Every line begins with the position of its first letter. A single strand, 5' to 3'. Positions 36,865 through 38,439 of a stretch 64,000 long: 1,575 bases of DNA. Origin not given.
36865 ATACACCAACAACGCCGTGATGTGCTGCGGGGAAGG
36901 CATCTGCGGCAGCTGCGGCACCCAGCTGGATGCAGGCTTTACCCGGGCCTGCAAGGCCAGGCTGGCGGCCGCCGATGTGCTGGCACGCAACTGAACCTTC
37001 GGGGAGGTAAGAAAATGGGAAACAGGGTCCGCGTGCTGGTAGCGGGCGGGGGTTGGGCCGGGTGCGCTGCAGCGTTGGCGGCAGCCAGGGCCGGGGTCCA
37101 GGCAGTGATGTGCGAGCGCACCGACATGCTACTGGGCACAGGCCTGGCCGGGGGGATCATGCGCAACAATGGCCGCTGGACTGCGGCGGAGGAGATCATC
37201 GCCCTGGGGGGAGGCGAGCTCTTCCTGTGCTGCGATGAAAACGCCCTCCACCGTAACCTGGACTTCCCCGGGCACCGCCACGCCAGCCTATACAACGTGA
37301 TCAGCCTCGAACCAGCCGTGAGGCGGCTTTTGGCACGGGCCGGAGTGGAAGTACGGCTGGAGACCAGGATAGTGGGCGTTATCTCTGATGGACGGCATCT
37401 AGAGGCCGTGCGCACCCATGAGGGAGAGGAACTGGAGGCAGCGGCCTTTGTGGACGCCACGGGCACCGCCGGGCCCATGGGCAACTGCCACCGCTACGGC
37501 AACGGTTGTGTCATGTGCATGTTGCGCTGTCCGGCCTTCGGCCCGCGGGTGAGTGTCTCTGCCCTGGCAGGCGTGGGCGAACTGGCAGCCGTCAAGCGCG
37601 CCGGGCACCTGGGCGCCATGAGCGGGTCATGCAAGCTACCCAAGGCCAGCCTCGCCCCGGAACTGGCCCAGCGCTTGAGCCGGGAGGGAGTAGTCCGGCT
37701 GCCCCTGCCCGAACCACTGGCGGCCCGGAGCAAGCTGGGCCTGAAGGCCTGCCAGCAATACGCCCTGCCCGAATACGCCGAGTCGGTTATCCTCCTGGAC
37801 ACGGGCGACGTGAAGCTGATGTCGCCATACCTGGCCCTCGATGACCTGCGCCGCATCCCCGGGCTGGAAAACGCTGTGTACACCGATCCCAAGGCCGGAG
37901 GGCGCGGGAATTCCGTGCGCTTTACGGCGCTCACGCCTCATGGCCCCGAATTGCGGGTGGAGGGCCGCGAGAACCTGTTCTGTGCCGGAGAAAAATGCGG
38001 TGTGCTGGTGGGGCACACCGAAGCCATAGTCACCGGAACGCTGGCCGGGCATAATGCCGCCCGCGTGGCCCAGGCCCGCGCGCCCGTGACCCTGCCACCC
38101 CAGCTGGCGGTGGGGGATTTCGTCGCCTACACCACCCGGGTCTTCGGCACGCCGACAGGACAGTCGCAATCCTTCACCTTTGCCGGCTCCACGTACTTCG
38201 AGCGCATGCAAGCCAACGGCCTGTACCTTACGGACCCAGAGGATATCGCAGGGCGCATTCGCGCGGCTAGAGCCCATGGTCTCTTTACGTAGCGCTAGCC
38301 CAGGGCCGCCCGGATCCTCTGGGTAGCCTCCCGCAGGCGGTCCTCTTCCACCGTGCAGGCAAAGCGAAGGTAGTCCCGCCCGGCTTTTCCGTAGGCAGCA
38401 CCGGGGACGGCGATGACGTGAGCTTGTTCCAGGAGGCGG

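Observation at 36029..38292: Uncharacterised two-gene redox module: Cys-rich PyrK-like Fe-S flavoprotein plus GidA-like FAD/Fe-S protein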

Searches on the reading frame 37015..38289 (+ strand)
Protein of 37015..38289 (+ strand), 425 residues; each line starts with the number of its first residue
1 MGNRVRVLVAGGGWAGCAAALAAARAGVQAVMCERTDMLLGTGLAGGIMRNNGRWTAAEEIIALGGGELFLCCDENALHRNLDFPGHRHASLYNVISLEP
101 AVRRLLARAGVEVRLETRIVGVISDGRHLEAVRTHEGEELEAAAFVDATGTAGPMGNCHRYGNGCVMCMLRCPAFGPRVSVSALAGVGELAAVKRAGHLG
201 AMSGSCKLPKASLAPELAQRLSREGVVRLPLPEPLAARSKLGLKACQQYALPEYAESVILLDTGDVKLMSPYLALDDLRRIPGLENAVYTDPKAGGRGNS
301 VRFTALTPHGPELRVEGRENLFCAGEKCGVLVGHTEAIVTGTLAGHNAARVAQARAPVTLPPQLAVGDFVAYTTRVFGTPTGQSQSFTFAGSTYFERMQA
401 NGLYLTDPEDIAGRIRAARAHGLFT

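Call 6: search_protein_families(library=pfam, proteins=[window:37015-38289:+], max_evalue=0.1)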
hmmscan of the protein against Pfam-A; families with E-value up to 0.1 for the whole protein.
window:37015-38289:+ (425 aa): 9 families
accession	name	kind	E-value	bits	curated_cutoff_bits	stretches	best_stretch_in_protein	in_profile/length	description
PF01134.28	GIDA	-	1.3e-31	110.5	22.1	2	7-187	2-177/391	Glucose inhibited division protein A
PF12831.13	FAD_oxidored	-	9.1e-18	65.2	27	1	7-152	2-147/416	FAD dependent oxidoreductase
PF07992.20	Pyr_redox_2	-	5.6e-09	36.3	26.1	2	99-151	186-237/291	Pyridine nucleotide-disulphide oxidoreductase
PF01494.25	FAD_binding_3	-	1.5e-06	28.2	22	1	5-140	2-148/349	FAD binding domain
PF01266.30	DAO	-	3.5e-05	24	27.9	2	6-54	1-52/353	FAD dependent oxidoreductase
PF00070.33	Pyr_redox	-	5.6e-05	24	22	1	6-40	1-35/82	Pyridine nucleotide-disulphide oxidoreductase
PF04820.20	Trp_halogenase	-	0.00099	18.5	21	1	102-154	164-216/458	Tryptophan halogenase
PF00890.30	FAD_binding_2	-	0.0027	17.4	20.4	1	7-47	2-43/414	FAD binding domain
PF03486.20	HI0933_like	-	0.0031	17.4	50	0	104-152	117-165/244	HI0933-like protein Rossmann domain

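Call 7: search_protein_families(library=ncbifam, proteins=[window:37015-38289:+], max_evalue=0.1)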
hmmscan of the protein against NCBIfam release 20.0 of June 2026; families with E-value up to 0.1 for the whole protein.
window:37015-38289:+ (425 aa): 57 families (the best 25 are shown)
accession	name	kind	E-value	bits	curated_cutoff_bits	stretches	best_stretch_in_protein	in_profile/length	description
TIGR00137.1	gid_trmFO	equivalog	3.8e-11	42.5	428.65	1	278-374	291-384/433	FADH(2)-oxidizing methylenetetrahydrofolate--tRNA-(uracil(54)-C(5))-methyltransferase TrmFO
NF003739.0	PRK05335.1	equivalog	1.9e-10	40.1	262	1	278-375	294-388/441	methylenetetrahydrofolate--tRNA-(uracil(54)-C(5))-methyltransferase (FADH(2)-oxidizing) TrmFO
TIGR02032.1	GG-red-SF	subfamily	4.1e-09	36.6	158.8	1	7-157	3-153/297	geranylgeranyl reductase family protein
TIGR00136.1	mnmG_gidA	equivalog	2.5e-08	32.7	524.85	2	278-360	319-397/616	tRNA uridine-5-carboxymethylaminomethyl(34) synthesis enzyme MnmG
NF049967.1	QhpG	equivalog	1.6e-05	24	240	1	7-160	1-149/423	flavin-dependent monooxygenase QhpG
NF006130.0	PRK08274.1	equivalog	2e-05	23.6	369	1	4-37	5-38/467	FAD-dependent tricarballylate dehydrogenase TcuA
TIGR03467.1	HpnE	equivalog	2.7e-05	23.7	283.05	1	7-39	1-33/430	hydroxysqualene dehydroxylase HpnE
NF009477.0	PRK12843.1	equivalog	5.8e-05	21.7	758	1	4-43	16-55/578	FAD-dependent oxidoreductase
NF045577.1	FAD_mono_MbnF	equivalog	8.4e-05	21.3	800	1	3-49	3-49/531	methanobactin biosynthesis FAD monooxygenase MbnF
NF041087.1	bile_acid_BaiCD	equivalog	0.00011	20.5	825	1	5-55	381-431/642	bile acid Fe-S flavoenzyme BaiCD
NF009478.0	PRK12844.1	equivalog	0.00017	20.1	789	1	5-49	9-54/559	3-ketosteroid-delta-1-dehydrogenase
NF003725.0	PRK05329.2-4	equivalog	0.00048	19.1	345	1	4-44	8-49/429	glycerol-3-phosphate dehydrogenase subunit GlpB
NF006021.0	PRK08163.1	equivalog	0.0009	18.3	459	1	4-42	5-43/398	3-hydroxybenzoate 6-monooxygenase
NF004789.0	PRK06134.1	subfamily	0.0014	17.3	747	1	5-49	13-58/581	FAD-dependent oxidoreductase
NF005313.0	PRK06847.1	subfamily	0.0021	17.1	372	1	5-43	5-43/375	hypothetical protein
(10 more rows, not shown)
